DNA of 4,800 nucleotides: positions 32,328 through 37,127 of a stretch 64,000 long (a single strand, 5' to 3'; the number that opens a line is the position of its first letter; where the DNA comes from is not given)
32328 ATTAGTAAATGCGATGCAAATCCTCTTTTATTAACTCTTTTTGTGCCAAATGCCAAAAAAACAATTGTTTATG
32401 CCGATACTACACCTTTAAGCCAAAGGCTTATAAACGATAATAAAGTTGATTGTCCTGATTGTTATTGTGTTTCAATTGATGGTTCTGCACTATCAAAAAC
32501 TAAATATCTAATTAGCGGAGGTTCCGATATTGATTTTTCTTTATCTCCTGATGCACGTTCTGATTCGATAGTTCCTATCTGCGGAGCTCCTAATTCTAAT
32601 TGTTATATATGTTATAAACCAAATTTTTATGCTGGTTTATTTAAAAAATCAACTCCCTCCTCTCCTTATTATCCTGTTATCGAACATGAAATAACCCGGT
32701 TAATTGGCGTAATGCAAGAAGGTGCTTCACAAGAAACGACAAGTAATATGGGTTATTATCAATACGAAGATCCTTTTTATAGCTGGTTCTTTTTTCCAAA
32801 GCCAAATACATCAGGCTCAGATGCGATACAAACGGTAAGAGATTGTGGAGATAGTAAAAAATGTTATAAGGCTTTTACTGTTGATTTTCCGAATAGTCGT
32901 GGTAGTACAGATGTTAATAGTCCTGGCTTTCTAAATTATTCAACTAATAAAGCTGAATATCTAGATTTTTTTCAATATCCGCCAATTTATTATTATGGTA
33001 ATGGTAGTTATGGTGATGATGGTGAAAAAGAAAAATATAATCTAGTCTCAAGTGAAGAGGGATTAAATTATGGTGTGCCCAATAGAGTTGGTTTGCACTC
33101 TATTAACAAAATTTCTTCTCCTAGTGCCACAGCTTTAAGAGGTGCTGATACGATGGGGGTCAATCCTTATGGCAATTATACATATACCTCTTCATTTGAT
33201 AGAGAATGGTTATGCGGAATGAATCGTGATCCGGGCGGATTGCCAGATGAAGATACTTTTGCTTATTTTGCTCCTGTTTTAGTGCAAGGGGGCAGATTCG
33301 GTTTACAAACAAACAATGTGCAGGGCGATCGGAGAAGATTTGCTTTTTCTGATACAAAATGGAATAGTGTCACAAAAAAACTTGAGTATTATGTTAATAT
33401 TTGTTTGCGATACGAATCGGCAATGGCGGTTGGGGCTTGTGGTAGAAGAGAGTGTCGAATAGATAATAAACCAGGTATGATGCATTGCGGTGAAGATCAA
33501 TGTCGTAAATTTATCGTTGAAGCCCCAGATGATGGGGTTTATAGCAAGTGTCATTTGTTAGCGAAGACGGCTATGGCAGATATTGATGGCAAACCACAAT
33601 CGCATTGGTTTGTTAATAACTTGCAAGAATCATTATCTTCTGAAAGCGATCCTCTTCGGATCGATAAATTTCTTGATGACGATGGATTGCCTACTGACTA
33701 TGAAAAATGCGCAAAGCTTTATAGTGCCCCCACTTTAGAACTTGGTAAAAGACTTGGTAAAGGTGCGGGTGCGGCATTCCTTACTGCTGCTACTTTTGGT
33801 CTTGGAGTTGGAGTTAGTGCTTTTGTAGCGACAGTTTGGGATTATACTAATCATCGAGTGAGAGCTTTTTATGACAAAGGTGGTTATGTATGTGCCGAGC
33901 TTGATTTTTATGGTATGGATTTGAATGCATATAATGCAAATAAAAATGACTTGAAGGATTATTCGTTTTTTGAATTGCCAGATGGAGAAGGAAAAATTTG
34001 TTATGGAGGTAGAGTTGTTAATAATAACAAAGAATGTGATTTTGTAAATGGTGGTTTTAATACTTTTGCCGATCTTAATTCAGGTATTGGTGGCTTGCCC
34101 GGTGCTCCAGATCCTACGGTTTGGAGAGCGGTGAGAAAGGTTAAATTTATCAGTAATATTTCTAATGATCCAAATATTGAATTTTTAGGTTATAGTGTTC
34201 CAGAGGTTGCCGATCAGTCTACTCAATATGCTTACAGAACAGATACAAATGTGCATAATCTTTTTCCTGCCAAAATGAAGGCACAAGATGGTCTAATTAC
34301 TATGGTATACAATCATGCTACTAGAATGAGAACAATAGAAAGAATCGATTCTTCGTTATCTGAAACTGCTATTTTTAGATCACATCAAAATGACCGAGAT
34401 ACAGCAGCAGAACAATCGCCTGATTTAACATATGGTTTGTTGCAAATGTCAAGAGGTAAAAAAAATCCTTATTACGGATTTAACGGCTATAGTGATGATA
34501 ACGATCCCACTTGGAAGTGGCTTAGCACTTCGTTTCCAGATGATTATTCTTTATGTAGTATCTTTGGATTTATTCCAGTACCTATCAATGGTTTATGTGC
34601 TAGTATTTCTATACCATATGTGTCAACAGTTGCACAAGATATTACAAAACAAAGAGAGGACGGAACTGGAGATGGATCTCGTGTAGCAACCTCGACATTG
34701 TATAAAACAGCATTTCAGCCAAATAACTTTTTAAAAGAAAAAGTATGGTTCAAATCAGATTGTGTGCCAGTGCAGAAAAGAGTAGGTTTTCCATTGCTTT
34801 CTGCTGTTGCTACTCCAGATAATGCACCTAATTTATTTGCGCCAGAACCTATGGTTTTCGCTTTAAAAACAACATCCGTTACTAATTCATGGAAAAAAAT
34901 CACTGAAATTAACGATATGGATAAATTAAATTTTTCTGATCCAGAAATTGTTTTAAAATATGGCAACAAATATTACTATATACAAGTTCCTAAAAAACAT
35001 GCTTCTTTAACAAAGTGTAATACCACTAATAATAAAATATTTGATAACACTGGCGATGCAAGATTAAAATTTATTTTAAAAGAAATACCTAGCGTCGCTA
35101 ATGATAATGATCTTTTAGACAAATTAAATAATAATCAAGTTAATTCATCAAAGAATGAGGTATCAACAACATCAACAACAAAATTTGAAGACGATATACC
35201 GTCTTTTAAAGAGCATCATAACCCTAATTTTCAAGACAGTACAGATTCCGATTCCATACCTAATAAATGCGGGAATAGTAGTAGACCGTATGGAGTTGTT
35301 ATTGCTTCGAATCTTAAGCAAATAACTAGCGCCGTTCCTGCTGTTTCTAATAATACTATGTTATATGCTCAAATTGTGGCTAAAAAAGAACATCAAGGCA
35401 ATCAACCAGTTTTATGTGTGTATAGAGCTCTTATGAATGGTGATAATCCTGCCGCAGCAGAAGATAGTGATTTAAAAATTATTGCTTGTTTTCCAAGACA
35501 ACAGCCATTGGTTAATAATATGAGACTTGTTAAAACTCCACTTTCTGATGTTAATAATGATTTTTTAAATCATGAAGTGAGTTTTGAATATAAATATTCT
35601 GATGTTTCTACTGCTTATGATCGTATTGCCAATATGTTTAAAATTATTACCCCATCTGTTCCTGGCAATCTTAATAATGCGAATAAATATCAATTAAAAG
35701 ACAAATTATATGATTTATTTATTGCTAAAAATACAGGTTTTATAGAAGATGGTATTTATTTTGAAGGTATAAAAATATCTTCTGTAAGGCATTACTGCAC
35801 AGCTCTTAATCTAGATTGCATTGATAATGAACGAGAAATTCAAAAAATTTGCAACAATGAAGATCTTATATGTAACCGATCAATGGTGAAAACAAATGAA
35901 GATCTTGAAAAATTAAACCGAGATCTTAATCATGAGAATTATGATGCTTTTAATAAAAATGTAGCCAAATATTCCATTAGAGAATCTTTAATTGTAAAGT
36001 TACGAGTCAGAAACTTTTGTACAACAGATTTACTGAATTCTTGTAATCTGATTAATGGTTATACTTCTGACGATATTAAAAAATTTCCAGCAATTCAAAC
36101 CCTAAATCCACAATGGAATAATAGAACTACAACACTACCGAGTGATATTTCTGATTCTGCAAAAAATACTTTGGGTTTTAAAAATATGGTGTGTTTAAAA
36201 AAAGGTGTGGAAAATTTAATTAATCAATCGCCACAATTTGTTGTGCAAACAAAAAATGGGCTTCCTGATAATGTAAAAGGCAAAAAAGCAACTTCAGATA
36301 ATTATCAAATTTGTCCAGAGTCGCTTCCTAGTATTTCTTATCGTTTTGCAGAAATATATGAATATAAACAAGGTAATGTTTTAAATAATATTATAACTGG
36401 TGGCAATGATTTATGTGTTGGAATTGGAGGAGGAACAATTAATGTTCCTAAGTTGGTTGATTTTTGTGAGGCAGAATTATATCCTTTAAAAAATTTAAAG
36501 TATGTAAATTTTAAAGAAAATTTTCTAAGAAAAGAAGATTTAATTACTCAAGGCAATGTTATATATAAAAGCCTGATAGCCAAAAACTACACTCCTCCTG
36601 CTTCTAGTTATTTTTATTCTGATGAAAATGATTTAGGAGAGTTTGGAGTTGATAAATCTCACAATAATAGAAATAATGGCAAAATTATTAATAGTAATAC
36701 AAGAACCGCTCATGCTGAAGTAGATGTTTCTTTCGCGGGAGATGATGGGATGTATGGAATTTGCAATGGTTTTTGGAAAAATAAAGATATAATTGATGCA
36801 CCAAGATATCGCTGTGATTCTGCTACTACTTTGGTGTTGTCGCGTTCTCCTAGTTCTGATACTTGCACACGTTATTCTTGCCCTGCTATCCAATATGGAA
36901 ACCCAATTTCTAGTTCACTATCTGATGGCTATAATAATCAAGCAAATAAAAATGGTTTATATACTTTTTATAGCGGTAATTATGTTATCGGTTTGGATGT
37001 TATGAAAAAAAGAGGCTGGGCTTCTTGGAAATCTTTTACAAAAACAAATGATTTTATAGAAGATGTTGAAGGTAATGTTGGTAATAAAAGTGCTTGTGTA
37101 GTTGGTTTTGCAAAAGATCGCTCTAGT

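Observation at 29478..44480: Uninterrupted 15-kb gene encoding a 5000-aa cysteine-rich, membrane-anchored giant protein of no recognisable giant-protein class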

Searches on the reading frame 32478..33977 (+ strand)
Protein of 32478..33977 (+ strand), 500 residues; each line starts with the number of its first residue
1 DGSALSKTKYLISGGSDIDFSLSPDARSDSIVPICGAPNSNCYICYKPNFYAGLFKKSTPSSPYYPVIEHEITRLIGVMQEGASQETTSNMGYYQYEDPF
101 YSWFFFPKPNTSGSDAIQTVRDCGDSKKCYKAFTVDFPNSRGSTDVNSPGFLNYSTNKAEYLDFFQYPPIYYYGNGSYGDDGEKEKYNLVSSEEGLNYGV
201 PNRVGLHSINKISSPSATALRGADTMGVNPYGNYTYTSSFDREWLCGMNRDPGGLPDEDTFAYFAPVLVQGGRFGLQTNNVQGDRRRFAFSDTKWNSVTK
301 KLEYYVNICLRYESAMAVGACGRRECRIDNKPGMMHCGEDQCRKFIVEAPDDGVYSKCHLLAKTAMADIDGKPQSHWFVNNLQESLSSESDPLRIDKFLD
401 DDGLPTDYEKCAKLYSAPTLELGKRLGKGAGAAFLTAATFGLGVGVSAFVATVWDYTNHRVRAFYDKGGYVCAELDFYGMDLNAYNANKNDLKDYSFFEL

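Call 48: search_protein_families(library=pfam, proteins=[window:32478-33977:+], max_evalue=1)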
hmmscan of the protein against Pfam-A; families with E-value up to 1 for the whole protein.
window:32478-33977:+ (500 aa): 1 family
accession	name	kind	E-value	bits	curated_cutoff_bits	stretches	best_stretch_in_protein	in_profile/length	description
PF09925.14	DUF2157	-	0.085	13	32.4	1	407-462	13-66/146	Predicted membrane protein (DUF2157)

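Call 89: search_protein_families(library=ncbifam, proteins=[window:32478-33977:+], max_evalue=0.1)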
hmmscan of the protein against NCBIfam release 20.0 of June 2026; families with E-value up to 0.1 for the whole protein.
window:32478-33977:+ (500 aa): 0 families

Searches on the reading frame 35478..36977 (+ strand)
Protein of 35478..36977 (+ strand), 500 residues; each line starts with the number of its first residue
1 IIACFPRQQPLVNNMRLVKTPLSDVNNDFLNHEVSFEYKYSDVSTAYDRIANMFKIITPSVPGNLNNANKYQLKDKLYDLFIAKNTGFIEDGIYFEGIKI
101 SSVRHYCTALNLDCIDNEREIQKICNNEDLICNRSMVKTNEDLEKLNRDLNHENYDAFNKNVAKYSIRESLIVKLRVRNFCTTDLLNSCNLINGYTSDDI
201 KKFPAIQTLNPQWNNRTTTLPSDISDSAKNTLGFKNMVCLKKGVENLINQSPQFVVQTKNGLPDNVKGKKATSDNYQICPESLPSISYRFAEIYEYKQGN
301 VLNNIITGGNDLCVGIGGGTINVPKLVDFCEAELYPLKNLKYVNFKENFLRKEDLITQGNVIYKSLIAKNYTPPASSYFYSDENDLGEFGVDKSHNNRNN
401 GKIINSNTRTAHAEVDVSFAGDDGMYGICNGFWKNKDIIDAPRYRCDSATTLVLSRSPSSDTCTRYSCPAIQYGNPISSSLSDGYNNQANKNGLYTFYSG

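Call 48: search_protein_families(library=pfam, proteins=[window:35478-36977:+], max_evalue=1)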
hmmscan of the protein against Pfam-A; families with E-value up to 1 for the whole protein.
window:35478-36977:+ (500 aa): 1 family
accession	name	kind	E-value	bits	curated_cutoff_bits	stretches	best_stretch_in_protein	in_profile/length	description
PF16064.11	DUF4806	-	0.17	12.7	25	0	137-191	9-64/90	Domain of unknown function (DUF4806)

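Call 89: search_protein_families(library=ncbifam, proteins=[window:35478-36977:+], max_evalue=0.1)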
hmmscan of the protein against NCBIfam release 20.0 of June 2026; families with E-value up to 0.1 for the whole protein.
window:35478-36977:+ (500 aa): 0 families
